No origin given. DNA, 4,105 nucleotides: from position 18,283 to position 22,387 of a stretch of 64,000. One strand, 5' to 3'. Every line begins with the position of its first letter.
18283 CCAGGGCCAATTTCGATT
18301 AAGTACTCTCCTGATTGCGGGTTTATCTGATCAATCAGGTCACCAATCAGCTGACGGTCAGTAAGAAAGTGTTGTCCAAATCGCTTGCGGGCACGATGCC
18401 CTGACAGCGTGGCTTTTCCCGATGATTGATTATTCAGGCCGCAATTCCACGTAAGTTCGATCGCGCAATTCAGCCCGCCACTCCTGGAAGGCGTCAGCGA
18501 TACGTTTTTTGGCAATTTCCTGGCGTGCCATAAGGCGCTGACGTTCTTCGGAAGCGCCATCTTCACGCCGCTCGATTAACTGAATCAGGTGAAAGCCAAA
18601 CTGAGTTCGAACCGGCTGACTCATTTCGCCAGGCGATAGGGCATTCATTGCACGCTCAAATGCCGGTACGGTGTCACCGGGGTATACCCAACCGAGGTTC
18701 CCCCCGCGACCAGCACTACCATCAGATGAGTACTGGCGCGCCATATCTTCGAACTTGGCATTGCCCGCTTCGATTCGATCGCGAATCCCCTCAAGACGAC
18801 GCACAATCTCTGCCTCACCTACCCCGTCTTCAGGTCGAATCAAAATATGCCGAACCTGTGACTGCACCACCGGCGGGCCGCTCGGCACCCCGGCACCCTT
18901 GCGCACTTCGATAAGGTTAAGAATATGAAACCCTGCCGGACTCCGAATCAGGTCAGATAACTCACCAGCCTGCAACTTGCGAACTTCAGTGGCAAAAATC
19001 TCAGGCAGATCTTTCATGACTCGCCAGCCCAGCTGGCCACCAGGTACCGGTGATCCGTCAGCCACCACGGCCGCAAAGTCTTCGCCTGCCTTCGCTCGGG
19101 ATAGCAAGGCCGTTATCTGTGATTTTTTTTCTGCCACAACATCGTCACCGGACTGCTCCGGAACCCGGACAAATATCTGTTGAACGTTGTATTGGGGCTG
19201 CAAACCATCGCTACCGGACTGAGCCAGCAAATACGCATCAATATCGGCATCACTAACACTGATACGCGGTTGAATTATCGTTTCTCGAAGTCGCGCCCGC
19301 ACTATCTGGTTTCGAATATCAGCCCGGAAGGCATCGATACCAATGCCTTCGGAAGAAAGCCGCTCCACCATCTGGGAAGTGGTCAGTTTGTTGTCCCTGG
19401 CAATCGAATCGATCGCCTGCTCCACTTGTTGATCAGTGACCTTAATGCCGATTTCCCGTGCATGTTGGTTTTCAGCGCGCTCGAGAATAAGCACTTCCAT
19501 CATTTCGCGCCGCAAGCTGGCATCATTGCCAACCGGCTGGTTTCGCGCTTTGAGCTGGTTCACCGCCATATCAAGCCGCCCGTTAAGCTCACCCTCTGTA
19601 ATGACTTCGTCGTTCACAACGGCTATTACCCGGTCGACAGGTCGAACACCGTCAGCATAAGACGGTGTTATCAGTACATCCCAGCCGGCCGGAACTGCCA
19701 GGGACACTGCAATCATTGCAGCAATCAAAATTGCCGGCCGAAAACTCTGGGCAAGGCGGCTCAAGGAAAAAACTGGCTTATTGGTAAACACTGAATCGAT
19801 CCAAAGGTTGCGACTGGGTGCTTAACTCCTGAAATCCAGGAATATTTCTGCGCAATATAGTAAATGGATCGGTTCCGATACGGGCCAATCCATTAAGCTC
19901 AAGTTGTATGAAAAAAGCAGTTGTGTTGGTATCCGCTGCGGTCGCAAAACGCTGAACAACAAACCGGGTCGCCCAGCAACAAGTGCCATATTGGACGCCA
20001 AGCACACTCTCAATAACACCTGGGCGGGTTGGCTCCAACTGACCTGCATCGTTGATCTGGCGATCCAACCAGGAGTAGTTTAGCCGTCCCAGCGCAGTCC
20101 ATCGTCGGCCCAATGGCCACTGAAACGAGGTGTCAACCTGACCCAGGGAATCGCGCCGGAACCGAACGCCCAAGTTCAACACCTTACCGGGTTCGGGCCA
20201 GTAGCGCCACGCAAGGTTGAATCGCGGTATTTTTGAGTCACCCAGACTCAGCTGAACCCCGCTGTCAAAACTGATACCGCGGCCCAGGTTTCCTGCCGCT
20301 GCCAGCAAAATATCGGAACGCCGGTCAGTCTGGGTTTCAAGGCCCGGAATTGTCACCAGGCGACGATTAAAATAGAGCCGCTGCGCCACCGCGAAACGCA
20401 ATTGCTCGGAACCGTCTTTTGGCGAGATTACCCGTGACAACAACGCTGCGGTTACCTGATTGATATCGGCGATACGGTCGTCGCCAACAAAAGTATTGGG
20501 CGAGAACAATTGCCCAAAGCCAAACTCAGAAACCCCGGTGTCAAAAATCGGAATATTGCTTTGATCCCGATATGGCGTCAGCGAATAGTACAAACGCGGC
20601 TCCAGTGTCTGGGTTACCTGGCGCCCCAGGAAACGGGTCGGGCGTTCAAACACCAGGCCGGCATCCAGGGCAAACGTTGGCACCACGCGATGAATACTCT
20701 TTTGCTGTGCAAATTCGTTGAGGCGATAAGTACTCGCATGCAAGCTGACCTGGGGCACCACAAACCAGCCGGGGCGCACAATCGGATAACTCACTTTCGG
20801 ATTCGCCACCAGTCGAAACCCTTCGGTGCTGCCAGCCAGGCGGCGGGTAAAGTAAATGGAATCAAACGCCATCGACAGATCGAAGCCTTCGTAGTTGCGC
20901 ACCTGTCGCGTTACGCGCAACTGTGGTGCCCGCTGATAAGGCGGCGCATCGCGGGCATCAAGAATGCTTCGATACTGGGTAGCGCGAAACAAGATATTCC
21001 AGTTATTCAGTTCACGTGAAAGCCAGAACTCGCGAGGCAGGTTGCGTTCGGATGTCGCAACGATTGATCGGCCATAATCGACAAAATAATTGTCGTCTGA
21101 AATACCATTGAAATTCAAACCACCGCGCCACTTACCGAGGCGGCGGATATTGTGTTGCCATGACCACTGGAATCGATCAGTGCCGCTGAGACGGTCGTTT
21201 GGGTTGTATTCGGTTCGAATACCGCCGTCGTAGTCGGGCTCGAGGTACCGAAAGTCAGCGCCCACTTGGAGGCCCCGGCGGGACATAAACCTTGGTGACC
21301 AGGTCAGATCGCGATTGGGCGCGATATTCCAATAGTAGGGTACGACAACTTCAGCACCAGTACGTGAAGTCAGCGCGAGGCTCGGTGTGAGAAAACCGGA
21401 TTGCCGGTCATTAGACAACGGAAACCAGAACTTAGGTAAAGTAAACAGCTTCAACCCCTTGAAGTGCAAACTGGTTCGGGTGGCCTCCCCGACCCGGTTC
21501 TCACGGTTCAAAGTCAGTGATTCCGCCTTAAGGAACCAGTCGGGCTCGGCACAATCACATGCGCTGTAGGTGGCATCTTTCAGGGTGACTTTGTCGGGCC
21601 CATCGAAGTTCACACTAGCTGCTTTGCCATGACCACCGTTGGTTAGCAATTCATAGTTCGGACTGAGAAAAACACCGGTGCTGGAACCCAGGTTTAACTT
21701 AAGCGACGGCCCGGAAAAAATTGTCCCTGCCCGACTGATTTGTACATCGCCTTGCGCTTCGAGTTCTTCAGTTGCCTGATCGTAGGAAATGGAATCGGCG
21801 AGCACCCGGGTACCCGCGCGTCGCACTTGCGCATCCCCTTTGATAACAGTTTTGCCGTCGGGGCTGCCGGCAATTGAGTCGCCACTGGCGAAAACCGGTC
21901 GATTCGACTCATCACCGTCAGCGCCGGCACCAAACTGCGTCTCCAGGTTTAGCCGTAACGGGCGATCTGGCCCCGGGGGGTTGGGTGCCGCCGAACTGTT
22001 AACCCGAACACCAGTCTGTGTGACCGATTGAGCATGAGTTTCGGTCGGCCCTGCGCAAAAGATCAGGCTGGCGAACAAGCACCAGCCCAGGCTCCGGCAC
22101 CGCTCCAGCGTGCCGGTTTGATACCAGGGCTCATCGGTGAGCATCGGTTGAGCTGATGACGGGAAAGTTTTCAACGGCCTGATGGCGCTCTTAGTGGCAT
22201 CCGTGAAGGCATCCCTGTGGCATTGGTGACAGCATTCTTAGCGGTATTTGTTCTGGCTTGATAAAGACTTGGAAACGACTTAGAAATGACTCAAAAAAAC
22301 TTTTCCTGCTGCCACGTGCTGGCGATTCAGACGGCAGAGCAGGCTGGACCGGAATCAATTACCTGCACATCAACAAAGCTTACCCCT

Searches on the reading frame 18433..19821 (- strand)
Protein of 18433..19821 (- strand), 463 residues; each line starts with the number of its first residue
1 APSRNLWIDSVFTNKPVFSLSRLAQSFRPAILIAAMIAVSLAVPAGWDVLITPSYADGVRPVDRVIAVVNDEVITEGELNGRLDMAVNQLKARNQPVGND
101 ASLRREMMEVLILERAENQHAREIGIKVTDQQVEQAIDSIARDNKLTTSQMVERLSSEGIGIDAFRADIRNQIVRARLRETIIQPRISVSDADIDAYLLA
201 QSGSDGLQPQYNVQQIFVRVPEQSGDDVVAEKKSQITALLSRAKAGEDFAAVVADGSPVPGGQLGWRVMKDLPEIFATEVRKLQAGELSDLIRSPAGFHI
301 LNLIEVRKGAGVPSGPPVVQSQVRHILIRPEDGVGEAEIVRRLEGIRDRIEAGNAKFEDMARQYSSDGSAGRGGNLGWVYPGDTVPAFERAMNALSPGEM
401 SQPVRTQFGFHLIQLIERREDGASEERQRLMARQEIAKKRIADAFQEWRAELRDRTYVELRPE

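Call 79: search_protein_families(library=pfam, proteins=[window:18433-19821:-], max_evalue=0.00001)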
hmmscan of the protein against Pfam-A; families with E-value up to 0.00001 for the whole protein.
window:18433-19821:- (463 aa): 6 families
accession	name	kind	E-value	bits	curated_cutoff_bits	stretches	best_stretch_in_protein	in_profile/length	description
PF00639.27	Rotamase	-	2.7e-38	131.3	21.7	2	325-416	1-96/97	PPIC-type PPIASE domain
PF13616.12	Rotamase_3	-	4.7e-34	117.8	22.5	2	320-418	15-115/116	PPIC-type PPIASE domain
PF09312.16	SurA_N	-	1.5e-30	106.2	30.8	1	62-179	1-118/118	SurA N-terminal domain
PF13624.11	SurA_N_3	-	1.2e-17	64.7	27.2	1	30-178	14-161/162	SurA-like N-terminal domain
PF13145.12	Rotamase_2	-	6.5e-17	62.9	27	2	207-310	18-112/121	PPIC-type PPIASE domain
PF13623.11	SurA_N_2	-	2.2e-09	37.8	28.5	1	37-140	16-122/145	SurA-like N-terminal domain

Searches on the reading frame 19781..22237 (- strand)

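Call 79: search_protein_families(library=pfam, proteins=[window:19781-22237:-], max_evalue=0.00001)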
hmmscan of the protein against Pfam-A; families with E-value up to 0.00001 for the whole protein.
window:19781-22237:- (819 aa): 2 families
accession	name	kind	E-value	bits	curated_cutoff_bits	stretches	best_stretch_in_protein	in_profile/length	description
PF04453.20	LptD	-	7.1e-86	289.4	22.4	1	353-713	1-384/384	LPS transport system D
PF19838.5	LptD_2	-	6.7e-06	25.5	22.5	0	265-365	17-127/464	LptD protein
